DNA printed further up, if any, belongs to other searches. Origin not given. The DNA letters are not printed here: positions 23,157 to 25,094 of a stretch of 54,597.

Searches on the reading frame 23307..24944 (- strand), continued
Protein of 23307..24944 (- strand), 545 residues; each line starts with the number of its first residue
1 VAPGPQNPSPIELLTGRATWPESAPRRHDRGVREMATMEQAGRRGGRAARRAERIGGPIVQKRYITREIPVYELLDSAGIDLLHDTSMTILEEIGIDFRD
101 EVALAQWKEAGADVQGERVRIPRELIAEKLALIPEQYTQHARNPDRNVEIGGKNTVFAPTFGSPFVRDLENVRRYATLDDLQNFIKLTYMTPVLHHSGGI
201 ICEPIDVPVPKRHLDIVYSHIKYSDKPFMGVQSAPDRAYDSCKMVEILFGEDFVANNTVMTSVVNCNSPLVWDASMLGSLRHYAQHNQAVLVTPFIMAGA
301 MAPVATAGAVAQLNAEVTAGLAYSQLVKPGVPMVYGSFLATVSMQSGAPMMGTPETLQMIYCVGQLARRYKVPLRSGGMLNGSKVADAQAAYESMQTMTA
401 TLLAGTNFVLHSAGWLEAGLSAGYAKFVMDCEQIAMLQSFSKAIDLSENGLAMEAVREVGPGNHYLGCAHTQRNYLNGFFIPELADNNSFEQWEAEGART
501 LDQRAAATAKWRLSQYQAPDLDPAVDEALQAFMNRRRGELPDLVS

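Call 44: find_homologous_proteins(query=window:23307-24836:-, max_evalue=1e-50)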
Query window:23307-24836:- (509 aa): 7999 proteins with E <= 1e-50 among 8000 candidates; the best 120 are listed.
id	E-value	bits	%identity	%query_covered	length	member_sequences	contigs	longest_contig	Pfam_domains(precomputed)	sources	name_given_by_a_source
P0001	0.0e+0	1156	100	100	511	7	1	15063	PF06253.17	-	-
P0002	0.0e+0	1109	94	96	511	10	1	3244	PF06253.17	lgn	-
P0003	0.0e+0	1060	91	96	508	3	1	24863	PF06253.17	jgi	-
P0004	6.0e-298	1006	85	100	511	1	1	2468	PF06253.17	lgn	-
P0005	4.3e-290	980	84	99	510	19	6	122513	PF06253.17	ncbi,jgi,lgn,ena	-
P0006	1.4e-289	979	83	97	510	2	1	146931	PF06253.17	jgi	-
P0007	3.3e-285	964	83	97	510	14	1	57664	PF06253.17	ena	-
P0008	9.0e-284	959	82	95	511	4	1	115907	PF06253.17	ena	-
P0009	1.8e-281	952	81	100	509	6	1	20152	PF06253.17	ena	-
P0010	7.1e-280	947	81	99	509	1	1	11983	PF06253.17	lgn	-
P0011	9.1e-280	946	82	96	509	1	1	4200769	PF06253.17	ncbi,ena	-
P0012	1.1e-279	946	82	97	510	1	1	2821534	PF06253.17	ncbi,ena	-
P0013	1.6e-279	945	81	97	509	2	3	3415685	PF06253.17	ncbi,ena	-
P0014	1.8e-278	942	81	97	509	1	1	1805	PF06253.17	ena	-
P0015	2.2e-278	942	80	96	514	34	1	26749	PF06253.17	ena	-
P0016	4.8e-278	940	81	99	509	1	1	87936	PF06253.17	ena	-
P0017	3.8e-277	938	81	95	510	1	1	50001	PF06253.17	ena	-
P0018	6.2e-277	937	81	96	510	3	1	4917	PF06253.17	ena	-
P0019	8.8e-276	933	81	96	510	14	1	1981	PF06253.17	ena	-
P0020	1.4e-275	932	81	96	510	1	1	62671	PF06253.17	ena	-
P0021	1.4e-274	929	79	97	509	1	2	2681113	PF06253.17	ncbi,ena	-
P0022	8.9e-251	851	72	99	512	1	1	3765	PF06253.17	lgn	-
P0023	1.0e-250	850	71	99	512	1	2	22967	PF06253.17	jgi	jgi:trimethylamine---corrinoid protein Co-methyltransferase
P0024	2.4e-250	849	72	96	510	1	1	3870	PF06253.17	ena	-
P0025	3.8e-250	848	72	99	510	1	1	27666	PF06253.17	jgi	jgi:trimethylamine--corrinoid protein Co-methyltransferase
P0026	4.2e-250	848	72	100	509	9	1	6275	PF06253.17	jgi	jgi:trimethylamine--corrinoid protein Co-methyltransferase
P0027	6.5e-250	848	72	99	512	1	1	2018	PF06253.17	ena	-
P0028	2.2e-249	846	72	99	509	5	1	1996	PF06253.17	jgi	-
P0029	2.9e-249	846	72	97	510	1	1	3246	PF06253.17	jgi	jgi:trimethylamine--corrinoid protein Co-methyltransferase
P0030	2.9e-249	846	71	99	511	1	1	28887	PF06253.17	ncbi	-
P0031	4.6e-249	845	71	99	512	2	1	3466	PF06253.17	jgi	-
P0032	6.0e-249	845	72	99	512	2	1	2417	PF06253.17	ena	-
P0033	7.4e-249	844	72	96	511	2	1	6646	PF06253.17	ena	-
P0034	9.0e-249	844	71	98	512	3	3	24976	PF06253.17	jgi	-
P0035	9.4e-249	844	73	96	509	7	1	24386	PF06253.17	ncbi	ncbi:MAG: trimethylamine methyltransferase family protein [Dongiaceae bacterium]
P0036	9.9e-249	844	72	99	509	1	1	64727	PF06253.17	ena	-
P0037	1.0e-248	844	71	98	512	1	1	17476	PF06253.17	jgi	-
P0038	1.2e-248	843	72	99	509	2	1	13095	PF06253.17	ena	-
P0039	1.6e-248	843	71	98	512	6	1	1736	PF06253.17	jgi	jgi:trimethylamine---corrinoid protein Co-methyltransferase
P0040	2.0e-248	843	71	98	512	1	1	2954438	PF06253.17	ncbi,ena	-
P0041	2.2e-248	843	71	99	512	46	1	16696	PF06253.17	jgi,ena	-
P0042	3.5e-248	842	71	98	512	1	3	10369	PF06253.17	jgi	-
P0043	5.2e-248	841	71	98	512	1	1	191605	PF06253.17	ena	-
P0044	9.8e-248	841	71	98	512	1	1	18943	PF06253.17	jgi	-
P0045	7.3e-247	838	71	99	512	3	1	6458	PF06253.17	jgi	jgi:trimethylamine--corrinoid protein Co-methyltransferase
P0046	1.4e-246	837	71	99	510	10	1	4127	PF06253.17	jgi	-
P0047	2.2e-246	836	71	99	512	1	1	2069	PF06253.17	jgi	jgi:trimethylamine--corrinoid protein Co-methyltransferase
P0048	3.2e-246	836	72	96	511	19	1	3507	PF06253.17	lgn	-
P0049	3.2e-246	836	71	97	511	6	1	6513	PF06253.17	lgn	-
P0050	1.9e-245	833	71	96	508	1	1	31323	PF06253.17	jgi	jgi:trimethylamine--corrinoid protein Co-methyltransferase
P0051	3.5e-245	832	71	99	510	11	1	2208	PF06253.17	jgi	jgi:trimethylamine---corrinoid protein Co-methyltransferase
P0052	6.2e-245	831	71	99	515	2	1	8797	PF06253.17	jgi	-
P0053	6.5e-245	831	71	96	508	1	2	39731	PF06253.17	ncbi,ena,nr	ncbi:MAG: trimethylamine methyltransferase [Alphaproteobacteria bacterium]|nr:trimethylamine methylt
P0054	3.5e-244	829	71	96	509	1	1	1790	PF06253.17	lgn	-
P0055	5.7e-244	828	70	99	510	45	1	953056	PF06253.17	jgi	jgi:trimethylamine---corrinoid protein Co-methyltransferase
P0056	1.3e-243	827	71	100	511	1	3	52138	PF06253.17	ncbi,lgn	-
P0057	1.9e-243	826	71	96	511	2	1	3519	PF06253.17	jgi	-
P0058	2.1e-243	826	70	97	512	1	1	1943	PF06253.17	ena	-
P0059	3.5e-243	825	70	100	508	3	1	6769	PF06253.17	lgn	-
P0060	5.2e-243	825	71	96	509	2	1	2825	PF06253.17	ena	-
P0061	1.7e-242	823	70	99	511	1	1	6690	PF06253.17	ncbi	ncbi:MAG: trimethylamine methyltransferase family protein [Dongiaceae bacterium]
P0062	4.6e-242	822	70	99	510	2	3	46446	PF06253.17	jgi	jgi:trimethylamine--corrinoid protein Co-methyltransferase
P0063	1.0e-241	821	70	99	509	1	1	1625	PF06253.17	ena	-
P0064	1.0e-241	821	70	99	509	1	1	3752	PF06253.17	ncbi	-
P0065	1.2e-241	820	70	97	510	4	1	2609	PF06253.17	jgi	-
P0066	2.1e-241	820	70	99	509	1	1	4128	PF06253.17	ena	-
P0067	2.8e-241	819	70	96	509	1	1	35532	PF06253.17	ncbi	ncbi:MAG: trimethylamine methyltransferase family protein [Alphaproteobacteria bacterium]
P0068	1.0e-240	817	70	99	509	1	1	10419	PF06253.17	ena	-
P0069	2.7e-240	816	70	99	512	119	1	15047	PF06253.17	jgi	-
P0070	4.6e-240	815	69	96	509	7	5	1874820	PF06253.17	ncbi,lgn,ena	-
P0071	1.5e-239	814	69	99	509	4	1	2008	PF06253.17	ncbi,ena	-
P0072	5.0e-239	812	68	99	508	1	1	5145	PF06253.17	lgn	-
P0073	7.1e-239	811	69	96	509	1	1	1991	PF06253.17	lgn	-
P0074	1.5e-238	810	70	96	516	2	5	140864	PF06253.17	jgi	-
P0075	2.9e-238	809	69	99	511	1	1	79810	PF06253.17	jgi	jgi:trimethylamine--corrinoid protein Co-methyltransferase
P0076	2.9e-238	809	69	100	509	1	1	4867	PF06253.17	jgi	jgi:trimethylamine---corrinoid protein Co-methyltransferase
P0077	3.1e-238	809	69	99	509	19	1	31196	PF06253.17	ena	-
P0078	3.3e-238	809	69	96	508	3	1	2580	PF06253.17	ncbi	ncbi:MAG: trimethylamine methyltransferase family protein [Alphaproteobacteria bacterium]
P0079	6.9e-238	808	69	99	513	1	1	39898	PF06253.17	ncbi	ncbi:MAG: trimethylamine methyltransferase family protein [Alphaproteobacteria bacterium]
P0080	1.7e-237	807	69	100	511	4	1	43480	PF06253.17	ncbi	-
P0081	1.8e-236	803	70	95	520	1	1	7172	PF06253.17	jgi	jgi:trimethylamine--corrinoid protein Co-methyltransferase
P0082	6.5e-236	802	70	99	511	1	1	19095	PF06253.17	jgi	jgi:trimethylamine--corrinoid protein Co-methyltransferase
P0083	6.7e-236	801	71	95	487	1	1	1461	PF06253.17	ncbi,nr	ncbi:MAG: trimethylamine methyltransferase family protein, partial [Rhodospirillaceae bacterium]|nr:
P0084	8.5e-236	801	69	96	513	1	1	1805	PF06253.17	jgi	jgi:trimethylamine--corrinoid protein Co-methyltransferase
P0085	1.3e-235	801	68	100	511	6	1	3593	PF06253.17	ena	-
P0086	1.0e-234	798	72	94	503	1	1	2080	PF06253.17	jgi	jgi:trimethylamine--corrinoid protein Co-methyltransferase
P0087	2.5e-234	796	70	97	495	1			PF06253.17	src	-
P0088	2.3e-233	793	67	100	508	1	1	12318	PF06253.17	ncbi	ncbi:MAG: trimethylamine methyltransferase family protein [Alphaproteobacteria bacterium]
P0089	2.6e-233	793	68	99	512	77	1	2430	PF06253.17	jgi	jgi:trimethylamine---corrinoid protein Co-methyltransferase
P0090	3.1e-233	793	68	98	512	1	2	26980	PF06253.17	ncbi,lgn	-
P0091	3.3e-233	793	67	96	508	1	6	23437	PF06253.17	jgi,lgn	-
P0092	1.4e-232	791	68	98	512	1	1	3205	PF06253.17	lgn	-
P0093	2.2e-232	790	67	96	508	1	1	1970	PF06253.17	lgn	-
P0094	8.1e-232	788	67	96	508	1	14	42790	PF06253.17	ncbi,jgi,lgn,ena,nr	ncbi:MAG: trimethylamine methyltransferase family protein [Alphaproteobacteria bacterium]|nr:trimeth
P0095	1.2e-230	784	68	99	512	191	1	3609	PF06253.17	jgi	-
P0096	6.1e-230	782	67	99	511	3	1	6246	PF06253.17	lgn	-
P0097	7.8e-230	781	86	75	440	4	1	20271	PF06253.17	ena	-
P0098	2.0e-229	780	67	99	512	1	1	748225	PF06253.17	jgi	jgi:trimethylamine--corrinoid protein Co-methyltransferase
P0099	2.4e-229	780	67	99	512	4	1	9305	PF06253.17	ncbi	-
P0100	7.5e-229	778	69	96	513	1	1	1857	PF06253.17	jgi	-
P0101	5.1e-228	775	68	97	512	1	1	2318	PF06253.17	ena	-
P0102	9.7e-228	775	66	99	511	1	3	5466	PF06253.17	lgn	-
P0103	2.3e-227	773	66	99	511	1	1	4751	PF06253.17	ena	-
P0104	2.6e-227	773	66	99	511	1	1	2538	PF06253.17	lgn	-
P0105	1.9e-225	767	66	99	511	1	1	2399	PF06253.17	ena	-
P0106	3.8e-225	766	66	99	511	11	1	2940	PF06253.17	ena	-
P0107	3.0e-224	763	67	99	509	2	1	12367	PF06253.17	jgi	-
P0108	1.5e-220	751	64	99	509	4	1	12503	PF06253.17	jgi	-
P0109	3.3e-217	740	68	90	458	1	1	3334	PF06253.17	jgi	jgi:trimethylamine--corrinoid protein Co-methyltransferase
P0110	3.3e-209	713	63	96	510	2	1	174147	PF06253.17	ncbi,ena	-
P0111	5.8e-208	709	61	96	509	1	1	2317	PF06253.17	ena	-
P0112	1.8e-207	708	62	96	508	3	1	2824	PF06253.17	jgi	jgi:trimethylamine--corrinoid protein Co-methyltransferase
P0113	6.6e-207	706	61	95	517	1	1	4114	PF06253.17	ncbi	-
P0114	1.1e-206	705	60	97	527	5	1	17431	PF06253.17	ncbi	ncbi:MAG: trimethylamine methyltransferase family protein [Kiloniellales bacterium]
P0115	2.0e-206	704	61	98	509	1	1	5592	PF06253.17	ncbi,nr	ncbi:MAG: trimethylamine methyltransferase family protein [Proteobacteria bacterium]|nr:trimethylami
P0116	1.1e-205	702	61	95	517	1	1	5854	PF06253.17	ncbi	-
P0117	3.0e-205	700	59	96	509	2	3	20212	PF06253.17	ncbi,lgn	ncbi:MAG: trimethylamine methyltransferase family protein [Acidiferrobacterales bacterium]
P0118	1.0e-204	699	57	97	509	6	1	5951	PF06253.17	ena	-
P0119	1.1e-204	699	62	95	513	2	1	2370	PF06253.17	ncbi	-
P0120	1.3e-204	698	61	95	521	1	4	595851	PF06253.17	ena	-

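Call 45: find_encoding_contigs(protein=P0011, flank=10000, max_places=2)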
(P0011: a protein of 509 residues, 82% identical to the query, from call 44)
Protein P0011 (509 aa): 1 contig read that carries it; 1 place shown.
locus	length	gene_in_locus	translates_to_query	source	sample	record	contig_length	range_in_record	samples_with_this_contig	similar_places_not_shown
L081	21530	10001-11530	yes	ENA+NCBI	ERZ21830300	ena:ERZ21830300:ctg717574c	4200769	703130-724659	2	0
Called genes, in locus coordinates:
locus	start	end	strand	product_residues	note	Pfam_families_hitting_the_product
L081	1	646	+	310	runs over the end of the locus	PF00809:Pterin_bind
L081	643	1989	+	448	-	PF02878:PGM_PMM_I, PF02879:PGM_PMM_II, PF02880:PGM_PMM_III, PF00408:PGM_PMM_IV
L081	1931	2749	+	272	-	PF02146:SIR2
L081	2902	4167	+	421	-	PF01571:GCV_T, PF08669:GCV_T_C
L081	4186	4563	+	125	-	PF01597:GCV_H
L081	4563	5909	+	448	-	PF02347:GDC-P, PF00266:Aminotran_5 (weak)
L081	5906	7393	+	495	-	PF02347:GDC-P (faint), PF00266:Aminotran_5, PF21478:GcvP2_C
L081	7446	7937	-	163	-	PF00430:ATP-synt_B, PF05405:Mt_ATP-synt_B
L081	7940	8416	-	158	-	PF02326:YMF19, PF00430:ATP-synt_B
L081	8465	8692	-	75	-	PF00137:ATP-synt_C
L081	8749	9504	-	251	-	PF00119:ATP-synt_A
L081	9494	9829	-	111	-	PF09527:ATPase_gene1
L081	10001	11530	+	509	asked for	PF06253:MTTB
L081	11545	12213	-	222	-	PF00702:Hydrolase, PF12710:HAD, PF13419:HAD_2, PF13242:Hydrolase_like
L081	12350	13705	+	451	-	PF00483:NTP_transferase, PF01128:IspD, PF12804:NTP_transf_3, PF25084:LbH_EIF2B (faint), PF25087:GMPPB_C (weak), PF00132:Hexapep, PF14602:Hexapep_2 (weak)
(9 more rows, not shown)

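Call 46: find_encoding_contigs(protein=P0005, flank=10000, max_places=2)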
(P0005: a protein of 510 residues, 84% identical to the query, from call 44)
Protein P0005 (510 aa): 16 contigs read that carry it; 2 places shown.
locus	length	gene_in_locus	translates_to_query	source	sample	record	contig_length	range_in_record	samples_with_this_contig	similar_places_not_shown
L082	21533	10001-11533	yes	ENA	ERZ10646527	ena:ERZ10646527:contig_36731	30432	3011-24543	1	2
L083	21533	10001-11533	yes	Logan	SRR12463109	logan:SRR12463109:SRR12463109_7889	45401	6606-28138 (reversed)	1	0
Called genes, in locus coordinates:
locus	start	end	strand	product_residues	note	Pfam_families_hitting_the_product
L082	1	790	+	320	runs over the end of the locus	PF01965:DJ-1_PfpI, PF12833:HTH_18, PF00165:HTH_AraC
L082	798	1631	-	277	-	PF05721:PhyH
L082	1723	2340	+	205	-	PF00440:TetR_N, PF13977:TetR_C_6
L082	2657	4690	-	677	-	PF00111:Fer2, PF17650:RACo_linker, PF17651:Raco_middle, PF14574:RACo_C_ter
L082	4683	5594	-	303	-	PF00809:Pterin_bind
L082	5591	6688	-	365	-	PF02219:MTHFR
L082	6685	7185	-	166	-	PF12225:DUF5981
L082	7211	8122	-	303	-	PF02219:MTHFR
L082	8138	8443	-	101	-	PF13769:Virulence_fact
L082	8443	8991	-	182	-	PF07796:DUF1638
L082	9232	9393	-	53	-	PF02310:B12-binding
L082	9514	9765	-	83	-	PF02607:B12-binding_2 (weak)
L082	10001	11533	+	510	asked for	PF06253:MTTB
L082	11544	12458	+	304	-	PF08242:Methyltransf_12 (weak), PF13649:Methyltransf_25 (faint)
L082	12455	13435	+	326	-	PF00892:EamA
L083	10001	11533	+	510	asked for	PF06253:MTTB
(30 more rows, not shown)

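Call 79: search_dna_similar(query=window:23307-24842:-, collection=plasmids, mode=protein, max_evalue=1e-50, max_rows=25)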
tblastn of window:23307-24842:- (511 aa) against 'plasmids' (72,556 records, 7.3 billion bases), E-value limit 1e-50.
Records with a match: 161; places in all: 199; records where one place covers at least 80% of the query: 136.
Best place of each record, by identity: <60% 161.
By first word of the organism name: Sinorhizobium 95; Leisingera 17; Mesorhizobium 9; Cereibacter 8; Paracoccus 4; Rhizobium 4; Shinella 3; Ruegeria 3; Aminobacter 2; Phyllobacterium 2; and 13 more.
By predicted mobility (MOB-suite, as given by PLSDB): conjugative 73; non-mobilizable 64; mobilizable 24.
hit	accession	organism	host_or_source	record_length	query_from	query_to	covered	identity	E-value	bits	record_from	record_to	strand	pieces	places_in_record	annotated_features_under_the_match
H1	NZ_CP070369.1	Paracoccus methylovorus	whole organism,grassland soil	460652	24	508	95%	56.4%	0e+0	577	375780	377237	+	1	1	trimethylamine methyltransferase family protein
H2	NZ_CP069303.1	Shinella sp. PSBB067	monoisolate,Minnesota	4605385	30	508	94%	56.7%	0e+0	576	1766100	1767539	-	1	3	none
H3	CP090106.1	Sinorhizobium meliloti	Medicago,Cell culture,Plant nodule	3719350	30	508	94%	56.7%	0e+0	574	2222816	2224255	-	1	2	trimethylamine methyltransferase family protein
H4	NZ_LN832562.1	Paracoccus aminovorans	-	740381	27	508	94%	56.1%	6e-179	565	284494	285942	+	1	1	trimethylamine methyltransferase family protein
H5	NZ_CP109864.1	Paracoccus aminovorans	bacteria,human fecal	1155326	27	508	94%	56.1%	8e-179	564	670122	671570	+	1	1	record has no annotation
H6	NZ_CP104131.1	Sinorhizobium sp. K101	Phaseolus vulgaris,cell ...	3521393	30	508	94%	56.5%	0e+0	572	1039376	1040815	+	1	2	none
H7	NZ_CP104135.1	Sinorhizobium sp. C101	Phaseolus vulgaris,cell ...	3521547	30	508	94%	56.5%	0e+0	572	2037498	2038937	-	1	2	none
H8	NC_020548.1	Azoarcus sp. KH32C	-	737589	30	508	94%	56.2%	2e-172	546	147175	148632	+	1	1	trimethylamine methyltransferase family protein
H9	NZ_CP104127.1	Sinorhizobium sp. M103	Phaseolus vulgaris,cell ...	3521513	30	503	93%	56.6%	3e-180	568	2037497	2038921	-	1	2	none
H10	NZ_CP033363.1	Mesorhizobium sp. NZP2077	cell culture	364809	31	510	94%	52.1%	1e-159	509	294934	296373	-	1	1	trimethylamine methyltransferase family protein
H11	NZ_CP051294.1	Mesorhizobium sp. NZP2077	cell culture,Lotus corniculatus nodule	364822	31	510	94%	52.1%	1e-159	509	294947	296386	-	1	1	trimethylamine methyltransferase family protein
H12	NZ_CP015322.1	Mesorhizobium amorphae CCNWGS0123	Robinia pseudoacacia,cell culture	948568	31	510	94%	51.9%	7e-159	507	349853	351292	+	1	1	trimethylamine methyltransferase family protein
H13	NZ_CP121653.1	Rhizobium sp. CB3171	Calliandra calothyrsus,cell culture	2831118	30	508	94%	50.8%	9e-149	478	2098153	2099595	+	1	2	record has no annotation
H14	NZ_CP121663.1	Rhizobium sp. CB3090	Gliricidia sp.,cell culture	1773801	30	508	94%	50.6%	2e-148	476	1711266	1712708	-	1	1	record has no annotation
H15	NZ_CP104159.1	Rhizobium sp. CB3060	Leucaena leucocephala,cell culture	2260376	30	508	94%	50.4%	2e-147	474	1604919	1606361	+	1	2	record has no annotation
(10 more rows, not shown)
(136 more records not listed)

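Call 80: get_annotated_region(hit=H3, flank=12000)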
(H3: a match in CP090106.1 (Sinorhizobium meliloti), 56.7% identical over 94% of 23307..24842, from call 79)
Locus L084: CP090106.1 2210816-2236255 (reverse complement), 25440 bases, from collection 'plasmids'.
description: Sinorhizobium meliloti strain Ak57 plasmid pSymB, complete sequence
organism: Sinorhizobium meliloti (NCBI taxid 382)
taxonomy: Bacteria; Pseudomonadota; Alphaproteobacteria; Hyphomicrobiales; Rhizobiaceae; Sinorhizobium; Sinorhizobium meliloti
host: -; source: Medicago,Cell culture,Plant nodule; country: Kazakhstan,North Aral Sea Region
typing (MOB-suite, as given by PLSDB): non-mobilizable
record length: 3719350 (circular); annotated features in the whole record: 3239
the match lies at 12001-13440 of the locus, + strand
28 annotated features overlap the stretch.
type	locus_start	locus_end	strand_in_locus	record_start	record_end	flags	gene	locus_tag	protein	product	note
CDS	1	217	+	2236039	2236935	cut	-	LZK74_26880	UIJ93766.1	LysR substrate-binding domain-containing protein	-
CDS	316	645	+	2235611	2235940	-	-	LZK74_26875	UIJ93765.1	metalloregulator ArsR/SmtB family transcription factor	-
CDS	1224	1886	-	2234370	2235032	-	-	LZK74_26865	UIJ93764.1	chloramphenicol phosphotransferase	-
CDS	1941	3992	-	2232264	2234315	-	-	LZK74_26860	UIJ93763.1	ASKHA domain-containing protein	-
CDS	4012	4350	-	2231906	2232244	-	-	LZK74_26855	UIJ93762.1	hypothetical protein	-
CDS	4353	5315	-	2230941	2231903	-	-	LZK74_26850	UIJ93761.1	methyltetrahydrofolate cobalamin methyltransferase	-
CDS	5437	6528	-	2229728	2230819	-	-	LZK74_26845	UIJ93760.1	methylenetetrahydrofolate reductase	-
CDS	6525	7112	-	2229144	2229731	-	-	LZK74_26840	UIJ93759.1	methylenetetrahydrofolate reductase C-terminal domain-containing protein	-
CDS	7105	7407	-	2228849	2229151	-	-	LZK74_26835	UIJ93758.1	virulence factor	-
CDS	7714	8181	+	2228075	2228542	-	-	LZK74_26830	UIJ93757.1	BA14K family protein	-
CDS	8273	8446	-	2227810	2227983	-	-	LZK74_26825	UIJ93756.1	hypothetical protein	-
CDS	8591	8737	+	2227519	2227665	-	-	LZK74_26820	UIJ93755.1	entericidin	-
CDS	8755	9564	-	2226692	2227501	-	-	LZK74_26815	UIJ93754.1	formyl transferase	-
CDS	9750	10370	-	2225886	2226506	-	-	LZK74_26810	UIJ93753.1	DUF1638 domain-containing protein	-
CDS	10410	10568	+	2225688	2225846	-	-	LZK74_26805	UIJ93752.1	entericidin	-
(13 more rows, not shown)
